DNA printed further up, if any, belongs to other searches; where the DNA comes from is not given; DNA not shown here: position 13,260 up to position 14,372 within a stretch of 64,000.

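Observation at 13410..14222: TagD/RfaE-II-like cytidylyltransferase domain fused to a ManC-type mannose-6-phosphate isomerase cupin, divergent from gmd-fcl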

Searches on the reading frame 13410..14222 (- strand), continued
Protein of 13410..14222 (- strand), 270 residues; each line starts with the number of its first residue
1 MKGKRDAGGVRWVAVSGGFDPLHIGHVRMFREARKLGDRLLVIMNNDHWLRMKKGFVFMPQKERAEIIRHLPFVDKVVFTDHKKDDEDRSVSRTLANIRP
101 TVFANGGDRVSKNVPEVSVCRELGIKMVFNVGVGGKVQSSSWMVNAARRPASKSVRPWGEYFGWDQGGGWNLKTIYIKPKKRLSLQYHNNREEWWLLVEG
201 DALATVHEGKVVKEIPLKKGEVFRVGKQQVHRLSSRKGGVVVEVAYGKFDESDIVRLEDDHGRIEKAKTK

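Call 48: search_protein_families(library=ncbifam, proteins=[L025:10815-11684:+, L016:13687-14541:+, L063:18738-19514:-, L036:11716-12489:-, L067:6679-7449:+, L069:3604-4353:-, L071:8856-9533:-, L059:10439-11212:+, L044:9956-10450:+], max_evalue=0.00001)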
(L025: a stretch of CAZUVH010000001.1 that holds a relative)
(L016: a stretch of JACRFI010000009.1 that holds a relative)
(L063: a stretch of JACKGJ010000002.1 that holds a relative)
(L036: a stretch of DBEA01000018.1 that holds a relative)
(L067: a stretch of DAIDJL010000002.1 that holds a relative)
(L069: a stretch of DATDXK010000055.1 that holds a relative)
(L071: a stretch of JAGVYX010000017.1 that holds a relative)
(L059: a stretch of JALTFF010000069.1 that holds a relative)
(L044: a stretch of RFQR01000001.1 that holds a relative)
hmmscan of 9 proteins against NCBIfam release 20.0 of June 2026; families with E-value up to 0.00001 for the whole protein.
L025:10815-11684:+ (289 aa): 16 families
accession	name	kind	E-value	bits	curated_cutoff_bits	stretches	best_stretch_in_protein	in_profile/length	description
TIGR02623.1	G1P_cyt_trans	equivalog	1.3e-93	313.1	300.25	1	35-289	3-255/255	glucose-1-phosphate cytidylyltransferase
NF052502.1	man1P_GTase_Rv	exception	1.3e-28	99.9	440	1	35-272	3-223/352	mannose-1-phosphate guanylyltransferase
NF049965.1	GlMnHpPGnyltfHddC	equivalog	1.4e-24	86.9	300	1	36-267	4-209/221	D-glycero-D-manno-heptose 1-phosphate guanosyltransferase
TIGR03992.1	Arch_glmU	subfamily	1.4e-24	86.7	292.1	2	35-100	3-68/393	bifunctional sugar-1-phosphate nucleotidylyltransferase/acetyltransferase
NF041313.1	UDPGP_AglF_Halo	equivalog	1.6e-17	63.7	400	1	36-98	4-66/234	UTP--glucose-1-phosphate uridylyltransferase AglF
NF045761.1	NAMPUrTaseMurU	equivalog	2.6e-15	56.9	250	1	36-118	4-86/226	N-acetylmuramate alpha-1-phosphate uridylyltransferase MurU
NF041173.1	Sug_nt_acttase_Thmprot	equivalog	7.3e-14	51.5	600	1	35-266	3-214/405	bifunctional sugar-1-phosphate nucleotidylyltransferase/acetyltransferase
TIGR01208.1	rmlA_long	equivalog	8.2e-14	51.2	320.25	1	36-100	3-68/353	glucose-1-phosphate thymidylyltransferase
TIGR02091.1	glgC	equivalog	9.7e-14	51.2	424.9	1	35-270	3-250/364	glucose-1-phosphate adenylyltransferase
NF003670.0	PRK05293.1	equivalog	2.2e-12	46.6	470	1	35-272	7-251/382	glucose-1-phosphate adenylyltransferase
NF002772.0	PRK02862.1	equivalog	1.9e-10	40.1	537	0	157-217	120-185/429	glucose-1-phosphate adenylyltransferase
NF001947.0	PRK00725.1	subfamily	1.8e-09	36.9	470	1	30-218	14-200/426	glucose-1-phosphate adenylyltransferase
TIGR01173.1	glmU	equivalog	9.5e-09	34.6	366.85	1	35-227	3-175/452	bifunctional UDP-N-acetylglucosamine diphosphorylase/glucosamine-1-phosphate N-acetyltransferase GlmU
NF041135.1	IPPtranDIPPsyn_Thcocales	equivalog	1.3e-07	30.9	580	0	36-96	4-61/419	bifunctional L-myo-inositol-1-phosphate cytidylyltransferase/CDP-L-myo-inositol myo-inositolphosphotransferase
TIGR01207.1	rmlA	equivalog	7.7e-07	28.5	360.65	1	36-227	3-178/286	glucose-1-phosphate thymidylyltransferase RfbA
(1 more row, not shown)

L016:13687-14541:+ (284 aa): 19 families
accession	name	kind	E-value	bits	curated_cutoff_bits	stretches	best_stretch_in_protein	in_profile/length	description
TIGR02623.1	G1P_cyt_trans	equivalog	7e-91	304.2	300.25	1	25-283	3-255/255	glucose-1-phosphate cytidylyltransferase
NF052502.1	man1P_GTase_Rv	exception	1.7e-22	79.8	440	2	126-264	82-221/352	mannose-1-phosphate guanylyltransferase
TIGR03992.1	Arch_glmU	subfamily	9.7e-22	77.4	292.1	1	25-257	3-211/393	bifunctional sugar-1-phosphate nucleotidylyltransferase/acetyltransferase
NF049965.1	GlMnHpPGnyltfHddC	equivalog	7e-21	74.9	300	2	26-88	4-66/221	D-glycero-D-manno-heptose 1-phosphate guanosyltransferase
NF041313.1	UDPGP_AglF_Halo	equivalog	7.6e-15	55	400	1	26-87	4-66/234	UTP--glucose-1-phosphate uridylyltransferase AglF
NF045761.1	NAMPUrTaseMurU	equivalog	9.9e-15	55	250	1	26-267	4-221/226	N-acetylmuramate alpha-1-phosphate uridylyltransferase MurU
TIGR02091.1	glgC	equivalog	3.4e-12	46.1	424.9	1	25-264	3-250/364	glucose-1-phosphate adenylyltransferase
NF003670.0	PRK05293.1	equivalog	1.2e-10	40.9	470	0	143-264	119-249/382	glucose-1-phosphate adenylyltransferase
TIGR01173.1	glmU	equivalog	1.5e-10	40.5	366.85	1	25-104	3-76/452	bifunctional UDP-N-acetylglucosamine diphosphorylase/glucosamine-1-phosphate N-acetyltransferase GlmU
TIGR01208.1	rmlA_long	equivalog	2.1e-10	40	320.25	1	26-219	3-176/353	glucose-1-phosphate thymidylyltransferase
NF041173.1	Sug_nt_acttase_Thmprot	equivalog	1.8e-08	33.7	600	1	25-257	3-211/405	bifunctional sugar-1-phosphate nucleotidylyltransferase/acetyltransferase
NF001947.0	PRK00725.1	subfamily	3.3e-08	32.7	470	1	18-250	12-253/426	glucose-1-phosphate adenylyltransferase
NF041135.1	IPPtranDIPPsyn_Thcocales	equivalog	7.2e-08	31.8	580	1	26-93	4-68/419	bifunctional L-myo-inositol-1-phosphate cytidylyltransferase/CDP-L-myo-inositol myo-inositolphosphotransferase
NF010933.0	PRK14353.1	equivalog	8.9e-08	31.2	505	0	22-104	5-83/453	bifunctional UDP-N-acetylglucosamine diphosphorylase/glucosamine-1-phosphate N-acetyltransferase GlmU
NF010934.1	PRK14354.1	equivalog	2.9e-07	29.4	450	0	26-92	3-66/447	bifunctional UDP-N-acetylglucosamine diphosphorylase/glucosamine-1-phosphate N-acetyltransferase GlmU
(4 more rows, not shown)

L063:18738-19514:- (258 aa): 16 families
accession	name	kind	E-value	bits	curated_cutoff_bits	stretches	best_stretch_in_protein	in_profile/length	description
TIGR02623.1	G1P_cyt_trans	equivalog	7.9e-114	379.4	300.25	1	1-256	1-255/255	glucose-1-phosphate cytidylyltransferase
TIGR03992.1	Arch_glmU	subfamily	1.7e-23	83.2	292.1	2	1-74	1-74/393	bifunctional sugar-1-phosphate nucleotidylyltransferase/acetyltransferase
NF052502.1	man1P_GTase_Rv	exception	1.8e-22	79.7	440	1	2-238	2-222/352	mannose-1-phosphate guanylyltransferase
NF041313.1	UDPGP_AglF_Halo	equivalog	3.6e-20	72.4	400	1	1-66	1-66/234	UTP--glucose-1-phosphate uridylyltransferase AglF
NF049965.1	GlMnHpPGnyltfHddC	equivalog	6e-19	68.6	300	1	1-208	1-184/221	D-glycero-D-manno-heptose 1-phosphate guanosyltransferase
NF045761.1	NAMPUrTaseMurU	equivalog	2e-15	57.3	250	1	1-65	1-65/226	N-acetylmuramate alpha-1-phosphate uridylyltransferase MurU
NF041173.1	Sug_nt_acttase_Thmprot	equivalog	1.4e-14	53.9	600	1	1-201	1-178/405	bifunctional sugar-1-phosphate nucleotidylyltransferase/acetyltransferase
TIGR01208.1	rmlA_long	equivalog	5e-14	52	320.25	1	2-201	1-184/353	glucose-1-phosphate thymidylyltransferase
TIGR02091.1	glgC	equivalog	1.5e-12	47.3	424.9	1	3-236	3-249/364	glucose-1-phosphate adenylyltransferase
NF041135.1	IPPtranDIPPsyn_Thcocales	equivalog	2.5e-12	46.5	580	1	1-66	1-63/419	bifunctional L-myo-inositol-1-phosphate cytidylyltransferase/CDP-L-myo-inositol myo-inositolphosphotransferase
NF001947.0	PRK00725.1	subfamily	9.3e-12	44.4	470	1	3-184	19-199/426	glucose-1-phosphate adenylyltransferase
NF003670.0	PRK05293.1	equivalog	2.2e-09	36.7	470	1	4-235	8-247/382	glucose-1-phosphate adenylyltransferase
TIGR01099.1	galU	equivalog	1.2e-08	34.9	326.8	1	1-202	2-217/261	UTP--glucose-1-phosphate uridylyltransferase GalU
TIGR01173.1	glmU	equivalog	1.5e-08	33.9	366.85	1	1-179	1-154/452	bifunctional UDP-N-acetylglucosamine diphosphorylase/glucosamine-1-phosphate N-acetyltransferase GlmU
NF002023.0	PRK00844.1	subfamily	4e-08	32.5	458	0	125-185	124-188/408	glucose-1-phosphate adenylyltransferase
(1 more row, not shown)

L036:11716-12489:- (257 aa): 17 families
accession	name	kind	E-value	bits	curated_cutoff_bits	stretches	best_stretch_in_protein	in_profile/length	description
TIGR02623.1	G1P_cyt_trans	equivalog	3.5e-112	374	300.25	1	1-256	1-255/255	glucose-1-phosphate cytidylyltransferase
NF052502.1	man1P_GTase_Rv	exception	5.4e-25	88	440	2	106-238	85-222/352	mannose-1-phosphate guanylyltransferase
TIGR03992.1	Arch_glmU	subfamily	2.4e-23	82.7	292.1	2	1-74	1-74/393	bifunctional sugar-1-phosphate nucleotidylyltransferase/acetyltransferase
NF041313.1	UDPGP_AglF_Halo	equivalog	1.2e-21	77.2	400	2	1-66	1-66/234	UTP--glucose-1-phosphate uridylyltransferase AglF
NF049965.1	GlMnHpPGnyltfHddC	equivalog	5.3e-20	72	300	2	1-79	1-78/221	D-glycero-D-manno-heptose 1-phosphate guanosyltransferase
NF041173.1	Sug_nt_acttase_Thmprot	equivalog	7.1e-15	54.9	600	1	1-200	1-177/405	bifunctional sugar-1-phosphate nucleotidylyltransferase/acetyltransferase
NF045761.1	NAMPUrTaseMurU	equivalog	8e-15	55.3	250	1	1-65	1-65/226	N-acetylmuramate alpha-1-phosphate uridylyltransferase MurU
TIGR01208.1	rmlA_long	equivalog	3.9e-13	49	320.25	0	2-67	1-67/353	glucose-1-phosphate thymidylyltransferase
NF041135.1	IPPtranDIPPsyn_Thcocales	equivalog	7.9e-12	44.9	580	1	1-61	1-58/419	bifunctional L-myo-inositol-1-phosphate cytidylyltransferase/CDP-L-myo-inositol myo-inositolphosphotransferase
TIGR02091.1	glgC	equivalog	1.9e-11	43.6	424.9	1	3-235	3-248/364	glucose-1-phosphate adenylyltransferase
NF001947.0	PRK00725.1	subfamily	5.6e-11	41.8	470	1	3-185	19-200/426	glucose-1-phosphate adenylyltransferase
TIGR01173.1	glmU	equivalog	1.2e-09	37.5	366.85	1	1-194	1-175/452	bifunctional UDP-N-acetylglucosamine diphosphorylase/glucosamine-1-phosphate N-acetyltransferase GlmU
NF003670.0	PRK05293.1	equivalog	1.3e-09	37.5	470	1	4-237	8-249/382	glucose-1-phosphate adenylyltransferase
NF002023.0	PRK00844.1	subfamily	5.5e-08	32.1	458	1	4-184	10-187/408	glucose-1-phosphate adenylyltransferase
NF002772.0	PRK02862.1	equivalog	1.3e-07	30.7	537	0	4-180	7-181/429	glucose-1-phosphate adenylyltransferase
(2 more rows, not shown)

L067:6679-7449:+ (256 aa): 15 families
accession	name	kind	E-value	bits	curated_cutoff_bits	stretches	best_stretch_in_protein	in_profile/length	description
NF052502.1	man1P_GTase_Rv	exception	2.6e-27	95.6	440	1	6-234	2-227/352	mannose-1-phosphate guanylyltransferase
TIGR03992.1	Arch_glmU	subfamily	3.6e-26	91.9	292.1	1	6-189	2-176/393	bifunctional sugar-1-phosphate nucleotidylyltransferase/acetyltransferase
TIGR01208.1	rmlA_long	equivalog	2.1e-24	86.1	320.25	1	7-187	2-180/353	glucose-1-phosphate thymidylyltransferase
NF045761.1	NAMPUrTaseMurU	equivalog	2.1e-21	76.8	250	1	6-125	2-122/226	N-acetylmuramate alpha-1-phosphate uridylyltransferase MurU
NF049965.1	GlMnHpPGnyltfHddC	equivalog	1.3e-19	70.7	300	1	5-155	1-147/221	D-glycero-D-manno-heptose 1-phosphate guanosyltransferase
TIGR01207.1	rmlA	equivalog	1.7e-17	63.4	360.65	1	7-186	2-180/286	glucose-1-phosphate thymidylyltransferase RfbA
NF041313.1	UDPGP_AglF_Halo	equivalog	2.6e-15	56.5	400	1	6-186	2-179/234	UTP--glucose-1-phosphate uridylyltransferase AglF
NF041173.1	Sug_nt_acttase_Thmprot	equivalog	1.5e-14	53.8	600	1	6-206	2-193/405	bifunctional sugar-1-phosphate nucleotidylyltransferase/acetyltransferase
NF012024.0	PRK15480.1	equivalog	2.9e-14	52.9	588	1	3-182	2-180/292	glucose-1-phosphate thymidylyltransferase RfbA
TIGR02623.1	G1P_cyt_trans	equivalog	3e-11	43.3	300.25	1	6-82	2-78/255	glucose-1-phosphate cytidylyltransferase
TIGR01099.1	galU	equivalog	4e-11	43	326.8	1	4-55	1-52/261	UTP--glucose-1-phosphate uridylyltransferase GalU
TIGR02091.1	glgC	equivalog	7.6e-09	35.1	424.9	0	93-232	105-254/364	glucose-1-phosphate adenylyltransferase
NF003670.0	PRK05293.1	equivalog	1.9e-08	33.6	470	0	97-236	114-258/382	glucose-1-phosphate adenylyltransferase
NF009928.0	PRK13389.1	equivalog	6e-06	25.6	548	0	3-55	7-59/302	UTP--glucose-1-phosphate uridylyltransferase GalU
NF002772.0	PRK02862.1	equivalog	6e-06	25.2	537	0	7-34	6-33/429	glucose-1-phosphate adenylyltransferase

L069:3604-4353:- (249 aa): 22 families
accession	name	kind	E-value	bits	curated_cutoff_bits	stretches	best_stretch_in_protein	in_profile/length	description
TIGR01208.1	rmlA_long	equivalog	6.7e-24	84.4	320.25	1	2-238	1-231/353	glucose-1-phosphate thymidylyltransferase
TIGR03992.1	Arch_glmU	subfamily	3.1e-23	82.3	292.1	1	1-230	1-216/393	bifunctional sugar-1-phosphate nucleotidylyltransferase/acetyltransferase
NF041313.1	UDPGP_AglF_Halo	equivalog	2.4e-21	76.3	400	1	1-191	1-181/234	UTP--glucose-1-phosphate uridylyltransferase AglF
TIGR02091.1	glgC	equivalog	1.7e-20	73.4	424.9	1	2-237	2-255/364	glucose-1-phosphate adenylyltransferase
NF052502.1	man1P_GTase_Rv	exception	1.1e-18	67.2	440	1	2-233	2-222/352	mannose-1-phosphate guanylyltransferase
NF003670.0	PRK05293.1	equivalog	1.2e-18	67.3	470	1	3-237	7-254/382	glucose-1-phosphate adenylyltransferase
NF045761.1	NAMPUrTaseMurU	equivalog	5.5e-17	62.4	250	1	1-238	1-224/226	N-acetylmuramate alpha-1-phosphate uridylyltransferase MurU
NF041173.1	Sug_nt_acttase_Thmprot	equivalog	5.6e-16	58.5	600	1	1-230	1-216/405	bifunctional sugar-1-phosphate nucleotidylyltransferase/acetyltransferase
TIGR01207.1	rmlA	equivalog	7.4e-16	58.1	360.65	1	2-240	1-235/286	glucose-1-phosphate thymidylyltransferase RfbA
TIGR02623.1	G1P_cyt_trans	equivalog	1.9e-15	57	300.25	1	1-231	1-235/255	glucose-1-phosphate cytidylyltransferase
NF002772.0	PRK02862.1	equivalog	7.8e-14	51.2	537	0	3-35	6-39/429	glucose-1-phosphate adenylyltransferase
TIGR01099.1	galU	equivalog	1.7e-13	50.7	326.8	1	1-55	2-55/261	UTP--glucose-1-phosphate uridylyltransferase GalU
NF012024.0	PRK15480.1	equivalog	5.3e-12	45.5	588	1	2-195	5-191/292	glucose-1-phosphate thymidylyltransferase RfbA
NF049965.1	GlMnHpPGnyltfHddC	equivalog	5.6e-11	42.5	300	1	1-229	1-209/221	D-glycero-D-manno-heptose 1-phosphate guanosyltransferase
NF001947.0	PRK00725.1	subfamily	8e-11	41.3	470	1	3-186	19-218/426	glucose-1-phosphate adenylyltransferase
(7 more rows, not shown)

L071:8856-9533:- (225 aa): 16 families
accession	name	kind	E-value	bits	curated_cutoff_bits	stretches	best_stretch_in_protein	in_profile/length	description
TIGR03992.1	Arch_glmU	subfamily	4.6e-18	65.3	292.1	1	1-212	17-216/393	bifunctional sugar-1-phosphate nucleotidylyltransferase/acetyltransferase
TIGR01208.1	rmlA_long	equivalog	1.6e-17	63.4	320.25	1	2-220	17-231/353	glucose-1-phosphate thymidylyltransferase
NF003670.0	PRK05293.1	equivalog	3.3e-17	62.5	470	1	1-221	21-256/382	glucose-1-phosphate adenylyltransferase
TIGR02091.1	glgC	equivalog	6.7e-17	61.6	424.9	1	1-221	17-257/364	glucose-1-phosphate adenylyltransferase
NF041313.1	UDPGP_AglF_Halo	equivalog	2.8e-13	49.9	400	1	1-168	17-176/234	UTP--glucose-1-phosphate uridylyltransferase AglF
NF002772.0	PRK02862.1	equivalog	1.6e-11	43.6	537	0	79-153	108-181/429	glucose-1-phosphate adenylyltransferase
NF052502.1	man1P_GTase_Rv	exception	2.6e-11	43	440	1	2-215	18-222/352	mannose-1-phosphate guanylyltransferase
NF041173.1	Sug_nt_acttase_Thmprot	equivalog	3e-11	42.9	600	1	2-212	18-216/405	bifunctional sugar-1-phosphate nucleotidylyltransferase/acetyltransferase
TIGR02623.1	G1P_cyt_trans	equivalog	4.8e-10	39.3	300.25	1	5-210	21-232/255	glucose-1-phosphate cytidylyltransferase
NF002023.0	PRK00844.1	subfamily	1.4e-08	34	458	1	79-205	110-246/408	glucose-1-phosphate adenylyltransferase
NF001947.0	PRK00725.1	subfamily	4e-08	32.4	470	1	1-205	33-258/426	glucose-1-phosphate adenylyltransferase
TIGR01207.1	rmlA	equivalog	8.7e-08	31.6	360.65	1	81-223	90-236/286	glucose-1-phosphate thymidylyltransferase RfbA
NF045761.1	NAMPUrTaseMurU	equivalog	2.1e-07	31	250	1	1-220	17-224/226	N-acetylmuramate alpha-1-phosphate uridylyltransferase MurU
NF001457.0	PRK00317.1-3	equivalog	2.9e-07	30.2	164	1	6-114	18-116/200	molybdenum cofactor guanylyltransferase MobA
NF045697.1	MurNAcPUrMurU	equivalog_domain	3.7e-06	26.5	370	1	1-149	14-160/229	N-acetylmuramate alpha-1-phosphate uridylyltransferase MurU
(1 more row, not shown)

L059:10439-11212:+ (257 aa): 5 families
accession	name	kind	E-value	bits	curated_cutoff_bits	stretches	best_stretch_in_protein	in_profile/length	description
TIGR01484.1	HAD-SF-IIB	subfamily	1.1e-25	91.1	41.8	1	7-235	1-220/221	HAD-IIB family hydrolase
TIGR00099.1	Cof-subfamily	subfamily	6.1e-16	58.8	137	1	7-227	1-220/256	Cof-type HAD-IIB family hydrolase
NF045966.1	YcsE_rel_Pase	equivalog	8.3e-09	35.3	220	1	5-236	2-232/265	YcsE-related riboflavin metabolism phosphatase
NF002245.0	PRK01158.1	equivalog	1.3e-08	34.5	198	1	6-241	4-203/233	phosphoglycolate phosphatase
TIGR01482.1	SPP-subfamily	subfamily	1.6e-07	31.1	107.15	0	8-240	1-194/225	sucrose-phosphate phosphatase subfamily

L044:9956-10450:+ (164 aa): 9 families
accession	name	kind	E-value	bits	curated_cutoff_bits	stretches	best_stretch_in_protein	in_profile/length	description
TIGR02199.1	rfaE_dom_II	equivalog_domain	2.7e-18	66.2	181.5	1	10-134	6-124/144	D-glycero-beta-D-manno-heptose 1-phosphate adenylyltransferase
NF008454.0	PRK11316.1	equivalog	8e-14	51.1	521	1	8-117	333-438/475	bifunctional D-glycero-beta-D-manno-heptose-7-phosphate kinase/D-glycero-beta-D-manno-heptose 1-phosphate adenylyltransferase HldE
TIGR00125.1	cyt_tran_rel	domain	4.3e-13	49.2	27.7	1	18-81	2-64/65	adenylyltransferase/cytidyltransferase family protein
TIGR01518.1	g3p_cytidyltrns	equivalog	3.7e-11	43.2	165.4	1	19-113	2-91/125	glycerol-3-phosphate cytidylyltransferase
NF001985.0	PRK00777.1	subfamily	6.8e-09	36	104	1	15-81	4-70/157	pantetheine-phosphate adenylyltransferase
NF005518.0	PRK07143.1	equivalog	4.3e-08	32.9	232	1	15-108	15-113/281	hypothetical protein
NF045965.1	RibF_rel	equivalog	4.3e-08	32.9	200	1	18-101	15-107/279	FAD synthase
NF004162.0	PRK05627.1-5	equivalog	1.4e-06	27.9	241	1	5-90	4-91/304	bifunctional riboflavin kinase/FAD synthetase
TIGR01510.1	coaD_prev_kdtB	equivalog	3.2e-06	27.2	103.3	1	21-75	5-54/155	pantetheine-phosphate adenylyltransferase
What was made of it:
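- On HldC / RfaE domain II (TIGR02199): A stand-alone relative, L044, scores 66.2 bits (call 48).
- Unassigned NTP_transferases lie near L067, L069 and L071 (call 48).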

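Call 53: search_protein_representatives(protein=window:13410-14222:-)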
Query: 270 residues. Proteins with E-value up to 0.001 (for the whole library): 12095; up to 1e-10: 2375; up to 1e-30: 230. The best 150 are listed.
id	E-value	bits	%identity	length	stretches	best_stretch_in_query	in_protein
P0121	6.4e-112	389.8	67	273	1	10-268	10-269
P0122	2.8e-107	374.6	65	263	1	9-264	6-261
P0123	3.0e-78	279.4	52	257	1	12-264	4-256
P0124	9.8e-78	277.7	54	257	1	5-263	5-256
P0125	4.0e-71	256.0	51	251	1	13-264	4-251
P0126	1.3e-69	251.1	56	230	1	10-209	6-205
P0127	1.5e-66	241.0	49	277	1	9-263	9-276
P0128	4.2e-66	239.5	56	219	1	59-263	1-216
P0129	6.6e-61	222.5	44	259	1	12-263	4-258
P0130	3.9e-58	213.4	46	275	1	14-264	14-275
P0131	1.2e-57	211.9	69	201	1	12-151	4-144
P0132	9.4e-57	208.9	43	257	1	11-264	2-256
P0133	2.1e-56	207.7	47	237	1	11-247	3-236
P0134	6.5e-55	202.8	47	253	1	11-263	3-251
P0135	4.3e-54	200.1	62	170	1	4-149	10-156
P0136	1.1e-53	198.8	49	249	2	12-148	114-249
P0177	1.9e-42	161.9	56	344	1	13-145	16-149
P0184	6.7e-41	156.9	53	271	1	11-156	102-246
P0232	1.1e-36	143.0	50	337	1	13-150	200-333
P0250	2.0e-35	138.9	55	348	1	13-148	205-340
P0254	3.4e-35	138.1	49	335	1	13-139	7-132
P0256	6.7e-35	137.2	38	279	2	12-147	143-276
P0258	7.6e-35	137.0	53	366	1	13-147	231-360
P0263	1.5e-34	136.1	40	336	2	12-145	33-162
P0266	2.0e-34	135.6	57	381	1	11-149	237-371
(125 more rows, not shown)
